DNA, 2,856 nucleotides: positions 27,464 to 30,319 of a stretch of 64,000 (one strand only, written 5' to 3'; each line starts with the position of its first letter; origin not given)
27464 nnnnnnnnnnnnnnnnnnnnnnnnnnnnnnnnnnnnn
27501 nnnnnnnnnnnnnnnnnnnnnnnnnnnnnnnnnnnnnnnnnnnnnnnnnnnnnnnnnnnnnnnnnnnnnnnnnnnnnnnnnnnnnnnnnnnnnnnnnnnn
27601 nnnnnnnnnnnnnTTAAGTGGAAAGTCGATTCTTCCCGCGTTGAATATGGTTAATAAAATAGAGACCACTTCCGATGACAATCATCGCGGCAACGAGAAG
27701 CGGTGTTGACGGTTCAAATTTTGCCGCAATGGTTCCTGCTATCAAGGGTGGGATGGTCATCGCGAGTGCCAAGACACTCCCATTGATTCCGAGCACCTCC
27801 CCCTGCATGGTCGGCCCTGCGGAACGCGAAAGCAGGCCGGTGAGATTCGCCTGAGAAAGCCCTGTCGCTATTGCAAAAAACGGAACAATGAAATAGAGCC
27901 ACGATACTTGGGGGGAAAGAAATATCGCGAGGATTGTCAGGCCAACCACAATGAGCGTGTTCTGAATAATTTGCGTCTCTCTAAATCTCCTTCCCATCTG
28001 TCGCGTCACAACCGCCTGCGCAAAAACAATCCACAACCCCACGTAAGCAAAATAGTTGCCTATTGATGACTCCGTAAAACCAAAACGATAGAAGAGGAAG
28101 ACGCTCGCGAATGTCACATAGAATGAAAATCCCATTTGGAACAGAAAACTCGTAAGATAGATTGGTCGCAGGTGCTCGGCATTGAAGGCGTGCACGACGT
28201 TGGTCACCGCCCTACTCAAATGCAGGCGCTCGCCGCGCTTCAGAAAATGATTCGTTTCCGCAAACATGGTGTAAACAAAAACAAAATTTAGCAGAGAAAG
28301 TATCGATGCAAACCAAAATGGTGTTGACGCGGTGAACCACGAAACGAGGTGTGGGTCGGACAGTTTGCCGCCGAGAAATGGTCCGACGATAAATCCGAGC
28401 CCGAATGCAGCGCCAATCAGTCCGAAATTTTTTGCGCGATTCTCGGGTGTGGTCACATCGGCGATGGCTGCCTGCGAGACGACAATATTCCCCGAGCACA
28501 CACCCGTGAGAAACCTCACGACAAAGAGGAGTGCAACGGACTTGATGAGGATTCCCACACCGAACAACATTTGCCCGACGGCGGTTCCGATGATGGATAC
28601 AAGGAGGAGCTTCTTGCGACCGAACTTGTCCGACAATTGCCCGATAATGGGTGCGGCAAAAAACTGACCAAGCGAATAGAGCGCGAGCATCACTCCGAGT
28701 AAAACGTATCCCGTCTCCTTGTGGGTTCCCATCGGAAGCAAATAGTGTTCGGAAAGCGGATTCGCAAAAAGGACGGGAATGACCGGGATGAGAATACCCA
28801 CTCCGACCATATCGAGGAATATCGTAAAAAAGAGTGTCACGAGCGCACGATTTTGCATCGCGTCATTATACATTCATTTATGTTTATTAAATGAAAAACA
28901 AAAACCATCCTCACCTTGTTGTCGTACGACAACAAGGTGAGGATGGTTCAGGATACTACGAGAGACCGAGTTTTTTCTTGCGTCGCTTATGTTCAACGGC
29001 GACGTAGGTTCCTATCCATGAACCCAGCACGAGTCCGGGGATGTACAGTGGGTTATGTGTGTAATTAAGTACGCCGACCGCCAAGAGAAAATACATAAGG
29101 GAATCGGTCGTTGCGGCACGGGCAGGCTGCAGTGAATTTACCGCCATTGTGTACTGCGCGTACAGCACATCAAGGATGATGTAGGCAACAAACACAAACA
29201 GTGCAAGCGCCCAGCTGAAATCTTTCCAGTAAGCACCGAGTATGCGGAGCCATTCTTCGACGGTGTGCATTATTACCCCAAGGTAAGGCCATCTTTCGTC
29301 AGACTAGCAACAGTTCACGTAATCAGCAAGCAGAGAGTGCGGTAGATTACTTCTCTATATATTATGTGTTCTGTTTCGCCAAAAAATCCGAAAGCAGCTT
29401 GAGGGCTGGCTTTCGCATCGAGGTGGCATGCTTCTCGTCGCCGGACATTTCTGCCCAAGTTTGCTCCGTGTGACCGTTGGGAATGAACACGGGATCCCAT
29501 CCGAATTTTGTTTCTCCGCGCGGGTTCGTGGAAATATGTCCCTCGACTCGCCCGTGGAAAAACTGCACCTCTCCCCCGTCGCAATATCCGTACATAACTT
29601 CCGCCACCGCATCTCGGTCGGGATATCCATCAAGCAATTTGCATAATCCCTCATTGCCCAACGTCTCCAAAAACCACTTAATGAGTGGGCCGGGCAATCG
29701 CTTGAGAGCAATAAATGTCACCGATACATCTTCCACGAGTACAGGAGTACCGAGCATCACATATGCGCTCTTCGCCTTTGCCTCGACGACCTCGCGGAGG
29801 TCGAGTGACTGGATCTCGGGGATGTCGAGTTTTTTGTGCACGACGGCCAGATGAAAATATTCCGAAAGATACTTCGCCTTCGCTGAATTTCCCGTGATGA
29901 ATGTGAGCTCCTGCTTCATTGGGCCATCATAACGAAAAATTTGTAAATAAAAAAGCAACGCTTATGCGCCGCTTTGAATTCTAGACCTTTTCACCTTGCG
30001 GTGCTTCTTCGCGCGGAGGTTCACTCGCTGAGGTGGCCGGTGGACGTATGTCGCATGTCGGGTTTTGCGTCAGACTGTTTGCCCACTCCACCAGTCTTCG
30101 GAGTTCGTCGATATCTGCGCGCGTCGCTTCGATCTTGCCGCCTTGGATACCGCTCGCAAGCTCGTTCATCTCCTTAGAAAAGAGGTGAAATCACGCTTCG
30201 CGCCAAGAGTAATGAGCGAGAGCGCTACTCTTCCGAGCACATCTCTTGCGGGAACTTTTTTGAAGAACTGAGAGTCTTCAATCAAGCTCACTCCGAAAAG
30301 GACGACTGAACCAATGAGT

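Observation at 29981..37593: GC-rich block encoding a long coiled-coil protein, a divergent classical-AAA ATPase, three membrane proteins and an ATGA-coupled micro-ORF: candidate undescribed membrane-associated module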

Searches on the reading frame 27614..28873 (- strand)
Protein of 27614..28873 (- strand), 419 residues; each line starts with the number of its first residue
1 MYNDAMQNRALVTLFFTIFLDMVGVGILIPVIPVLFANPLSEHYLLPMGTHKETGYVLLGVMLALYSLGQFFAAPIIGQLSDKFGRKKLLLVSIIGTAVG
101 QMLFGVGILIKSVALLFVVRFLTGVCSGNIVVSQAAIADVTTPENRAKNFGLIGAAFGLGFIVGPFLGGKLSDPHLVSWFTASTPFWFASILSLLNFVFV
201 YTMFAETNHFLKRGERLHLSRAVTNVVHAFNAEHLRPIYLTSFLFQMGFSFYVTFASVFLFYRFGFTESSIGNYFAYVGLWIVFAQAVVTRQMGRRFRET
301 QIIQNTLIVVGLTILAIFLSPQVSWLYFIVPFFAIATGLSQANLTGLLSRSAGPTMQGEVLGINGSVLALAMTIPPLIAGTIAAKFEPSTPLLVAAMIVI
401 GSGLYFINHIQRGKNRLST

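Call 5: search_protein_families(library=pfam, proteins=[window:27614-28873:-], max_evalue=0.1)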
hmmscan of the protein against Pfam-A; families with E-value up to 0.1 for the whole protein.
window:27614-28873:- (419 aa): 4 families
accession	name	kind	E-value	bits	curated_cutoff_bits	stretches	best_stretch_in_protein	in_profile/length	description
PF07690.21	MFS_1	-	8.1e-45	153.7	33.4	1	14-374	1-345/347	Major Facilitator Superfamily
PF00083.30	Sugar_tr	-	1.8e-14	53.9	22.3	1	50-223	36-210/452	Sugar (and other) transporter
PF12832.13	MFS_1_like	-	9.9e-11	41.7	25.2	1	55-381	32-360/373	MFS_1 like family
PF23262.1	NFD4_C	-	0.0013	19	27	1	323-404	18-101/215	NFD4, C-terminal domain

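Call 6: search_protein_families(library=ncbifam, proteins=[window:27614-28873:-], max_evalue=0.1)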
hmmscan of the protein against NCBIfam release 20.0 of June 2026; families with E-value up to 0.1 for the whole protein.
window:27614-28873:- (419 aa): 38 families (the best 25 are shown)
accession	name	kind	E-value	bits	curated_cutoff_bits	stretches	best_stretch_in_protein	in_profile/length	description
NF012174.0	tet_MFS_A_B_C_D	equivalog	1.4e-57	195.2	475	1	8-407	1-377/382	Tet(A)/Tet(B)/Tet(C) family tetracycline efflux MFS transporter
NF012207.0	tet_MFS_H_J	exception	6.5e-46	157.1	700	1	8-382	2-357/392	Tet(H)/Tet(J) family tetracycline efflux MFS transporter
NF045486.1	tet_MFS_30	exception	4.3e-43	148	730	1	8-407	2-378/392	tetracycline efflux MFS transporter Tet(30)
NF012195.0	tet_MFS_H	exception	8e-43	147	840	1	8-382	2-357/392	tetracycline efflux MFS transporter Tet(H)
NF012194.0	tet_MFS_J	exception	7.5e-42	143.7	870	1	8-382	2-357/398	tetracycline efflux MFS transporter Tet(J)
NF012191.0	tet_MFS_C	exception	1.1e-38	133.2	850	1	7-407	3-380/396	tetracycline efflux MFS transporter Tet(C)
NF012193.0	tet_MFS_A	exception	1.6e-37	129.4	840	1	8-384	3-359/394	tetracycline efflux MFS transporter Tet(A)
NF012177.1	tet_MFS_42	exception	2.5e-35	122.5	850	1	19-400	7-378/411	tetracycline efflux MFS transporter Tet(42)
NF045684.1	tet_MFS_65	exception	7.4e-32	111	800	1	17-384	4-350/383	tetracycline efflux MFS transporter Tet(65)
NF012190.1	tet_MFS_B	exception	1.5e-31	109.8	850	1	12-407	7-378/400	tetracycline efflux MFS transporter Tet(B)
NF012187.0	tet_MFS_E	exception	1.7e-31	109.8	820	1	8-408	2-380/405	tetracycline efflux MFS transporter Tet(E)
NF012186.0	tet_MFS_D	exception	5.6e-30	104.6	775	1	7-405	2-374/394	tetracycline efflux MFS transporter Tet(D)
NF045488.1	tet_MFS_62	exception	1.6e-29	103.3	775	1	8-407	1-377/385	tetracycline efflux MFS transporter Tet(62)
TIGR00880.1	2_A_01_02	superfamily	4.8e-29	101.3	131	1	60-207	1-141/141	multidrug resistance protein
NF012188.1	tet_MFS_Y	exception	7.1e-27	94.4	820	1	9-376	3-349/391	tetracycline efflux MFS transporter Tet(Y)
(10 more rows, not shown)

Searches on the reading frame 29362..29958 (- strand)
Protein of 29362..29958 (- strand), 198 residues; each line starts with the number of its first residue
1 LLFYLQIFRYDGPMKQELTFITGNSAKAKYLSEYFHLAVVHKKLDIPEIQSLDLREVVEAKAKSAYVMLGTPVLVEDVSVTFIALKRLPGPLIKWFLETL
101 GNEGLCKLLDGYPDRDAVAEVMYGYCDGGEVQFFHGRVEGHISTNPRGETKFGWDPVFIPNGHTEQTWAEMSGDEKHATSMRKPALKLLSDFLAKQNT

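Call 5: search_protein_families(library=pfam, proteins=[window:29362-29958:-], max_evalue=0.1)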
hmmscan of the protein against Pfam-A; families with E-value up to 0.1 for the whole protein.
window:29362-29958:- (198 aa): 1 family
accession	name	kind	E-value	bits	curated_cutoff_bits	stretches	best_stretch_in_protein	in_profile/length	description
PF01725.21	Ham1p_like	-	5.1e-39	134.5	22.5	1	18-191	1-185/186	Ham1 family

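Call 6: search_protein_families(library=ncbifam, proteins=[window:29362-29958:-], max_evalue=0.1)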
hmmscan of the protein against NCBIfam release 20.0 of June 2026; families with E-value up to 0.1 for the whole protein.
window:29362-29958:- (198 aa): 9 families
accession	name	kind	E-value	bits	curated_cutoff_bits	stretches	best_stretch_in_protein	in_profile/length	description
NF011396.0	PRK14821.1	equivalog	8e-41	139.6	203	1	17-196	2-183/185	XTP/dITP diphosphatase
TIGR00042.1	TIGR00042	equivalog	8.4e-38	129.6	145.35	1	17-193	1-183/184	RdgB/HAM1 family non-canonical purine NTP pyrophosphatase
NF011399.0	PRK14824.1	subfamily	9.6e-17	61.1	267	1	61-195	55-202/206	putative deoxyribonucleotide triphosphate pyrophosphatase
NF011398.0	PRK14823.1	equivalog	1.4e-15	57.6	272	1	54-195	45-190/191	non-canonical purine NTP diphosphatase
NF011397.0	PRK14822.1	equivalog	1.9e-15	56.7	234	1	17-196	3-196/201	XTP/dITP diphosphatase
NF011401.0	PRK14826.1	equivalog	5e-11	42.4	268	1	134-193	158-216/226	putative deoxyribonucleotide triphosphate pyrophosphatase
NF002698.0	PRK02491.1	equivalog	1.5e-08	34.1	301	1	139-191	267-318/328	nucleoside-triphosphate diphosphatase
NF011400.0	PRK14825.1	equivalog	0.042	13.6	246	0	128-195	129-196/199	putative deoxyribonucleotide triphosphate pyrophosphatase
NF042942.1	SIR2_antiphage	equivalog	0.091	11.8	500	0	143-196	205-256/392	SIR2 family anti-phage-associated protein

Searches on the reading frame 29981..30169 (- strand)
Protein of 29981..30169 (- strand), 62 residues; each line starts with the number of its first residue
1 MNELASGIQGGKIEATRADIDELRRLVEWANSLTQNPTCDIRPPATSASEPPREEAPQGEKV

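Call 5: search_protein_families(library=pfam, proteins=[window:29981-30169:-], max_evalue=0.1)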
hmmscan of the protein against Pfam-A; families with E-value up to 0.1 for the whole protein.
window:29981-30169:- (62 aa): 0 families

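Call 6: search_protein_families(library=ncbifam, proteins=[window:29981-30169:-], max_evalue=0.1)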
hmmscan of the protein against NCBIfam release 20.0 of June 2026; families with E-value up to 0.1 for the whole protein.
window:29981-30169:- (62 aa): 0 families

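Call 7: search_protein_families(library=padloc, proteins=[window:29981-30169:-], max_evalue=0.1)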
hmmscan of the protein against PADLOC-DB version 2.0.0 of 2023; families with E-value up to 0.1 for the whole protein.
window:29981-30169:- (62 aa): 0 families

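Call 8: search_protein_families(library=phrogs, proteins=[window:29981-30169:-], max_evalue=0.1)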
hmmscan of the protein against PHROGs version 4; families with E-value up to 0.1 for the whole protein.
window:29981-30169:- (62 aa): 0 families
